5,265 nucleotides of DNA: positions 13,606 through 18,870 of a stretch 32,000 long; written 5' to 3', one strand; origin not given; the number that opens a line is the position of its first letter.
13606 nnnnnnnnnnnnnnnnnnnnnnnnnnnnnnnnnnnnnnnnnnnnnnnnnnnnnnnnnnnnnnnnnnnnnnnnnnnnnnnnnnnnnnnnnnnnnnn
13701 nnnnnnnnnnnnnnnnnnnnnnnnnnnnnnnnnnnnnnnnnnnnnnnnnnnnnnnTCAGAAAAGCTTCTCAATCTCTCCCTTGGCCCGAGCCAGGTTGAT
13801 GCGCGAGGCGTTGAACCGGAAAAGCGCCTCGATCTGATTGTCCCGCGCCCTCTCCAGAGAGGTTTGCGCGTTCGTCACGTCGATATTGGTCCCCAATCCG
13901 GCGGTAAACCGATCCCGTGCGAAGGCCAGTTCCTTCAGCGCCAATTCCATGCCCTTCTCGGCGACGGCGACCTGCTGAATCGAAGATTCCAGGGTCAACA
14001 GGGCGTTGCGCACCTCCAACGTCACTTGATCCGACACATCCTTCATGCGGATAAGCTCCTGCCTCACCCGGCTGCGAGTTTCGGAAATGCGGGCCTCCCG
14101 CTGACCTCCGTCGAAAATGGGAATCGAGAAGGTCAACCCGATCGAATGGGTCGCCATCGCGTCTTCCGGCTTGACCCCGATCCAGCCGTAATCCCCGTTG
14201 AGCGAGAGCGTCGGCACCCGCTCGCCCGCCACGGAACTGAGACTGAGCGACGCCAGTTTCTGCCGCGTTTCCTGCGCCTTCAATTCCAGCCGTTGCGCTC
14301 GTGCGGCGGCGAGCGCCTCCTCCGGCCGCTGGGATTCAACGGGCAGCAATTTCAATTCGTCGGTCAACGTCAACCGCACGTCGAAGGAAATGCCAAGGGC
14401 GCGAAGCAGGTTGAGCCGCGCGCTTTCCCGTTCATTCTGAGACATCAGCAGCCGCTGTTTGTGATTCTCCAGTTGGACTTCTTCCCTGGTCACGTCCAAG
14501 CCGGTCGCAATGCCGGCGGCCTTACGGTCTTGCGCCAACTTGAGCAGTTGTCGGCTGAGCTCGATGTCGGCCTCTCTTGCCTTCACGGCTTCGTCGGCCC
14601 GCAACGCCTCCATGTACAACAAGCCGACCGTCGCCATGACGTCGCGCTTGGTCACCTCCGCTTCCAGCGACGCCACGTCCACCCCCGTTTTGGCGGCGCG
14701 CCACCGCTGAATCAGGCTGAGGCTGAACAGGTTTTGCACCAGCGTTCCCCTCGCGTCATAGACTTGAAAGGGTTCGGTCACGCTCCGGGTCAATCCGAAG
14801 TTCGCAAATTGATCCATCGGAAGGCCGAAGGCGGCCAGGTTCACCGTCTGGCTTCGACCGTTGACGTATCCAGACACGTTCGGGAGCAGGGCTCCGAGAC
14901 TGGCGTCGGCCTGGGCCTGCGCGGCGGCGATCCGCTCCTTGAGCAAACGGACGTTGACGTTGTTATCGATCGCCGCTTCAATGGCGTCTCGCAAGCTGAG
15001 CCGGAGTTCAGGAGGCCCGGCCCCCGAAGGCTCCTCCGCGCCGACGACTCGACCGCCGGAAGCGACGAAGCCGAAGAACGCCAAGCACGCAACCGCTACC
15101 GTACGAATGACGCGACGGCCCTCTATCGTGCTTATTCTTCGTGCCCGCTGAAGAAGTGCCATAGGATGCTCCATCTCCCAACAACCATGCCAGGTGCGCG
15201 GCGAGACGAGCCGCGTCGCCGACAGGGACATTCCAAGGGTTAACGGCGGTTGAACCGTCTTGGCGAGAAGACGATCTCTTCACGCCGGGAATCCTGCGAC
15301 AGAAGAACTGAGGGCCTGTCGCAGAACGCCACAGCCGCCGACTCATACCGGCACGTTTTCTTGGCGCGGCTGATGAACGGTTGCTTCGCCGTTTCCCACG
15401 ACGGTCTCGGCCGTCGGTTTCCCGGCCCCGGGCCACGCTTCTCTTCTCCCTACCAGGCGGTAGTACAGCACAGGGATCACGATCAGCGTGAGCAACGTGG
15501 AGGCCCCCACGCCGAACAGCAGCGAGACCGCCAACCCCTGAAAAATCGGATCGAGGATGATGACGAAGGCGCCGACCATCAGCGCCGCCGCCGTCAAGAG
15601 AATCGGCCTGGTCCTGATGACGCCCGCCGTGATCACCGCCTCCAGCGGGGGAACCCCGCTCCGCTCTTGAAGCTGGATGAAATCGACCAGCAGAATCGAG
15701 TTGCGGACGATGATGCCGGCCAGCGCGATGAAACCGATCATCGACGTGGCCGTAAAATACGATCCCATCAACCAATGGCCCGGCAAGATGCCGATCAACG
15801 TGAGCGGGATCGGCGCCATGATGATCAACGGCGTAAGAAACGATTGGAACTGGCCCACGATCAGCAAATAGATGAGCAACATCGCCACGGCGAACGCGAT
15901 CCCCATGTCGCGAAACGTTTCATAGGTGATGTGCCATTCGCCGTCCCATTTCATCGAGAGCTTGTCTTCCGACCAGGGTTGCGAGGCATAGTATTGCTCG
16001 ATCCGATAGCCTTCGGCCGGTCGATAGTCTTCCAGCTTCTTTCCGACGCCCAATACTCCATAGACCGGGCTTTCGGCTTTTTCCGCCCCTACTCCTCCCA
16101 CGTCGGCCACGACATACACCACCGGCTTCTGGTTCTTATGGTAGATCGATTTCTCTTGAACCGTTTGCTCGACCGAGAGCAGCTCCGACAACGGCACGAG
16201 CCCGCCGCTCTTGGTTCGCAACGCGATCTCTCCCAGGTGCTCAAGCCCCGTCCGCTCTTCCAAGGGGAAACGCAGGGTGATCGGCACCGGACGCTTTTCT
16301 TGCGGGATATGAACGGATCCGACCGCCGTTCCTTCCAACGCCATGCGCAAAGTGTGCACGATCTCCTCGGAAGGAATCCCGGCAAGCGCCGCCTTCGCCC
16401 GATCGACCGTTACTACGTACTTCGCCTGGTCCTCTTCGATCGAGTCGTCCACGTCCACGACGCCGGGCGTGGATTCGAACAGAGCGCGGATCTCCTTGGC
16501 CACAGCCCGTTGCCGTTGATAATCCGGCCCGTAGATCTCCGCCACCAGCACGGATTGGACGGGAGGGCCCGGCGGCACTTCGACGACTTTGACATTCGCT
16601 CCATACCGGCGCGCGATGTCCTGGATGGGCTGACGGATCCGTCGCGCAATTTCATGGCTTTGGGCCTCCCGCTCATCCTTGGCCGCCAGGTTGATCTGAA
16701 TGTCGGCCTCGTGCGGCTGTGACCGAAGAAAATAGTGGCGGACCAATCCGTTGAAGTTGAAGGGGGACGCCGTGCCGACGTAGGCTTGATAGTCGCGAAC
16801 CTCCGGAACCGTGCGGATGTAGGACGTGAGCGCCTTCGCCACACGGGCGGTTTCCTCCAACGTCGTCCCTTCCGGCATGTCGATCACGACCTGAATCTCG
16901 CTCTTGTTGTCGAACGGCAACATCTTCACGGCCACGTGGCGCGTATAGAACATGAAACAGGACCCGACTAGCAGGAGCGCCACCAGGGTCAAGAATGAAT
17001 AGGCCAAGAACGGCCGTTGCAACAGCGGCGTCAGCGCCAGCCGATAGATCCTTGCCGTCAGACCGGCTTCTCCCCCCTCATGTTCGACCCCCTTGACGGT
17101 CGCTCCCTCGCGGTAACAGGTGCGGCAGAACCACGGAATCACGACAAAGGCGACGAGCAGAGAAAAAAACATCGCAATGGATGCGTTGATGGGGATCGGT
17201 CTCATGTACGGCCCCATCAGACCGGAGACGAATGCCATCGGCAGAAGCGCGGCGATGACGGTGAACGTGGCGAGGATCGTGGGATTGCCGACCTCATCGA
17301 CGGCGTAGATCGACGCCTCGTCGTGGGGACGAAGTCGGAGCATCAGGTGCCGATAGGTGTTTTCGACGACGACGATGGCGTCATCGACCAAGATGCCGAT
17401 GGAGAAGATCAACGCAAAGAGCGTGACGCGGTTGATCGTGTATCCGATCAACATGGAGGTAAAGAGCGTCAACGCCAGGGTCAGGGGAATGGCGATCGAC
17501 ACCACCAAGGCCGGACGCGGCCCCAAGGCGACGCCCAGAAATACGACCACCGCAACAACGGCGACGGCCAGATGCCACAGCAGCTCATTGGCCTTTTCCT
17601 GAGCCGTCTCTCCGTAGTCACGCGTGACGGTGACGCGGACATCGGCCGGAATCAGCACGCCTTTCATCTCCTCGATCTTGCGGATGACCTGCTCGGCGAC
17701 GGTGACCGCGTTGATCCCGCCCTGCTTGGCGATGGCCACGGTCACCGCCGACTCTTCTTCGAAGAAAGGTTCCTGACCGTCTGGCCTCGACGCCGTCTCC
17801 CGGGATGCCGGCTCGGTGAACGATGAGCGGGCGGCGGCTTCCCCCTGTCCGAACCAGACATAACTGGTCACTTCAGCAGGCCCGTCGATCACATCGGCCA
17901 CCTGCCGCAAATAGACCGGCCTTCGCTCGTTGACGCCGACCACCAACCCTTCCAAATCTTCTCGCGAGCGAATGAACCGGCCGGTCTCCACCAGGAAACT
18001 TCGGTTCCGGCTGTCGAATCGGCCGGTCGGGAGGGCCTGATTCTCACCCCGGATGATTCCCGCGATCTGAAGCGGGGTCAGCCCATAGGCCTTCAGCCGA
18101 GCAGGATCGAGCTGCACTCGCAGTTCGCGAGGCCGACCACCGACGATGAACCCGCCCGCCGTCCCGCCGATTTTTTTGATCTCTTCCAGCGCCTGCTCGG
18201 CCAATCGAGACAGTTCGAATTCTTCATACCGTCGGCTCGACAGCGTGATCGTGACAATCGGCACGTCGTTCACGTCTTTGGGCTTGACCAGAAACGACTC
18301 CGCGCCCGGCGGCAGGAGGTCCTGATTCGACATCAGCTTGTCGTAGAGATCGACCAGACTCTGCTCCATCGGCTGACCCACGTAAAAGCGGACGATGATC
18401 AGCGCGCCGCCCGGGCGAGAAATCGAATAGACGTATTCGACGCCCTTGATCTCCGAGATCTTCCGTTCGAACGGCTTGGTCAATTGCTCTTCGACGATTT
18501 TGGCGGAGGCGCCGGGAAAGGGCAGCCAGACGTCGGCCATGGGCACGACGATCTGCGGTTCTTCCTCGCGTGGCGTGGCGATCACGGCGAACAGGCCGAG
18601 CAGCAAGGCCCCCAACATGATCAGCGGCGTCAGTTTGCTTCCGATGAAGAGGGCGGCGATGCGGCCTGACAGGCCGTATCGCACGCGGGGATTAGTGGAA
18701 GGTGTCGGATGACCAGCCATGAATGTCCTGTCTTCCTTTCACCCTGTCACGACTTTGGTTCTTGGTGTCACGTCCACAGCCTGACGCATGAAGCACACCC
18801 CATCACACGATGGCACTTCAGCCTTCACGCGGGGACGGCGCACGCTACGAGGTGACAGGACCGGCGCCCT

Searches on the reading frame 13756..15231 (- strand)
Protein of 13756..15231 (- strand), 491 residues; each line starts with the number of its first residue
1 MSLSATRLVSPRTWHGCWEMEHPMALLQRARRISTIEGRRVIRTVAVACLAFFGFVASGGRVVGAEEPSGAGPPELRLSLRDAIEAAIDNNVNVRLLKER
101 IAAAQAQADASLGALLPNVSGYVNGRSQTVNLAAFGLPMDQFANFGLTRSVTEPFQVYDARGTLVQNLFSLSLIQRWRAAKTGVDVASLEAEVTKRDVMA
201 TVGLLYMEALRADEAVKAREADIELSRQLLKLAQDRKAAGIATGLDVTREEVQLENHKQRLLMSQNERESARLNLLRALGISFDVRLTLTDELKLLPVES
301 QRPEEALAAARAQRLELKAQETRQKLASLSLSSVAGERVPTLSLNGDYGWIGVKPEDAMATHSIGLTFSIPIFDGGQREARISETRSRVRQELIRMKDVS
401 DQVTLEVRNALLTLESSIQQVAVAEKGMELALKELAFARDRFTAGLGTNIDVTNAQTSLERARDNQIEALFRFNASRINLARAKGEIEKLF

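Call 86: search_protein_families(library=pfam, proteins=[window:13756-15231:-], max_evalue=0.00001)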
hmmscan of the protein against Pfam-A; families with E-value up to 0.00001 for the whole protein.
window:13756-15231:- (491 aa): 1 family
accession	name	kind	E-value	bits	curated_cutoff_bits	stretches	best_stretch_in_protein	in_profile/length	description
PF02321.23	OEP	-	9.9e-55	185.7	22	2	303-485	1-187/187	Outer membrane efflux protein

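Call 87: search_protein_families(library=ncbifam, proteins=[window:13756-15231:-], max_evalue=1e-10)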
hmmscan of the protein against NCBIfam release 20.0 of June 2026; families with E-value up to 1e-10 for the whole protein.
window:13756-15231:- (491 aa): 4 families
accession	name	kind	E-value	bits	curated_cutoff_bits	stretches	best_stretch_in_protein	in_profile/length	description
TIGR01844.1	type_I_sec_TolC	subfamily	1.1e-45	156.4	225.15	1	78-489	3-402/414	TolC family outer membrane protein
TIGR01845.1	outer_NodT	subfamily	2.9e-24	85.7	210.05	1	80-485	59-458/460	efflux transporter outer membrane subunit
NF007002.0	PRK09465.1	equivalog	1.6e-14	53.3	495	1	150-488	80-427/460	outer membrane channel protein TolC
NF052390.1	efflux_OMP_AbuO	equivalog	1e-12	47.5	700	1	78-485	21-431/447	multidrug efflux outer membrane protein AbuO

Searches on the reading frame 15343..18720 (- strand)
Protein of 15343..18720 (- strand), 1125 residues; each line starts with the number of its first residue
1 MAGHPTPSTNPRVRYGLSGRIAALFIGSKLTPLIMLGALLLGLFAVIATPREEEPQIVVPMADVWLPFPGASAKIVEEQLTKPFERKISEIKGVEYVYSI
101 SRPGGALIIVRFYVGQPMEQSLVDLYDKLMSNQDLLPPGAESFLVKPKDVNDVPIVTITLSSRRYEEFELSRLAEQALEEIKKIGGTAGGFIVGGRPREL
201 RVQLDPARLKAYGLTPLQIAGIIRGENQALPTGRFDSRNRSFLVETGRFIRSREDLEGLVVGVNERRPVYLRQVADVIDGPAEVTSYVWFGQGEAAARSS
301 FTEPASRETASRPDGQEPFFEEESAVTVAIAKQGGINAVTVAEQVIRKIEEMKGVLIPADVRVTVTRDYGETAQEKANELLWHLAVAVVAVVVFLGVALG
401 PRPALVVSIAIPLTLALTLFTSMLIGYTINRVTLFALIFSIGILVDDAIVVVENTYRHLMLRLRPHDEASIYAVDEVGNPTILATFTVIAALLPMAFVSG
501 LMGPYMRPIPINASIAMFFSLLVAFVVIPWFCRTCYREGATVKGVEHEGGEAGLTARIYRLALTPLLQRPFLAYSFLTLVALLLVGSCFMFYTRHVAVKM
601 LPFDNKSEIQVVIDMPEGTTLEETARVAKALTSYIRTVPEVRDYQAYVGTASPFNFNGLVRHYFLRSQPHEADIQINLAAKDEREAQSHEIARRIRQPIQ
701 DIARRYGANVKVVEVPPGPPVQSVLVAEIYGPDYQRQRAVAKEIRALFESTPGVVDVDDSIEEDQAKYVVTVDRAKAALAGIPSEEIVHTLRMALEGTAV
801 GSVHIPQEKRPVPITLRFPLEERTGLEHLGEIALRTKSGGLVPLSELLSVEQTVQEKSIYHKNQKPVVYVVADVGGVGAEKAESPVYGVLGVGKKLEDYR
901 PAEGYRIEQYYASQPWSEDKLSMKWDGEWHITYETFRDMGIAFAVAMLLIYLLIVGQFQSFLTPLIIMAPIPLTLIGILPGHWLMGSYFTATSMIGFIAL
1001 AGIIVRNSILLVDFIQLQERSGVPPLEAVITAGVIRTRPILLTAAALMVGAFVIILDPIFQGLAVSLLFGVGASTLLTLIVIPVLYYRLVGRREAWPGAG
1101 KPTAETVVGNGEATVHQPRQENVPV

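Call 86: search_protein_families(library=pfam, proteins=[window:15343-18720:-], max_evalue=0.00001)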
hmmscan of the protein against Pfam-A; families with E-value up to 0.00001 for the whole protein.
window:15343-18720:- (1125 aa): 1 family
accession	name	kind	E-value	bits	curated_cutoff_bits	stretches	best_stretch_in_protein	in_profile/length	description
PF00873.25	ACR_tran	-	7.8e-161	537.4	28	3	320-874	274-820/1021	AcrB/AcrD/AcrF family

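Call 87: search_protein_families(library=ncbifam, proteins=[window:15343-18720:-], max_evalue=1e-10)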
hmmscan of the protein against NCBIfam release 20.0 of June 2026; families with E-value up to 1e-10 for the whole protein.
window:15343-18720:- (1125 aa): 11 families
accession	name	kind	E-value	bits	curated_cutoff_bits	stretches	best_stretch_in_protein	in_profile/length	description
NF033617.1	RND_permease_2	subfamily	1e-146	490.5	1250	3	319-872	272-806/1009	multidrug efflux RND transporter permease subunit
NF000282.2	RND_permease_1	subfamily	5.1e-105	352.4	1250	2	320-1088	280-1026/1029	multidrug efflux RND transporter permease subunit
TIGR00915.1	2A0602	subfamily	3.2e-90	303.4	940.35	3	320-872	281-828/1050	efflux RND transporter permease subunit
NF007798.0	PRK10503.1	equivalog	1.5e-81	274.4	1584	3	321-874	285-822/1040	MdtB/MuxB family multidrug efflux RND transporter permease subunit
TIGR00914.1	2A0601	subfamily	4.9e-75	253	701.45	3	323-876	288-838/1051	CusA/CzcA family heavy metal efflux RND transporter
NF007905.0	PRK10614.1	equivalog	1.1e-72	245.2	1774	3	323-813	278-749/1025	multidrug efflux RND transporter permease subunit MdtC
NF007133.0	PRK09579.1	equivalog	8.5e-72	242.1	1763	2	320-1095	274-1007/1017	multidrug efflux RND transporter permease subunit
NF007131.0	PRK09577.1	equivalog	1.1e-62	212.1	1768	2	321-1092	281-1024/1045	multidrug efflux RND transporter permease subunit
NF007842.1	PRK10555.1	equivalog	2.6e-53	181.2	1854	2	320-847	281-802/1036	multidrug efflux RND transporter permease AcrD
NF000037.1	RND_perm_OqxB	exception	2.3e-49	168.1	2200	1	322-1090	286-1038/1050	multidrug efflux RND transporter permease subunit OqxB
NF011706.2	PRK15127.1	equivalog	1.1e-44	152.6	2150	1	321-637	282-600/1049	multidrug efflux RND transporter permease subunit AcrB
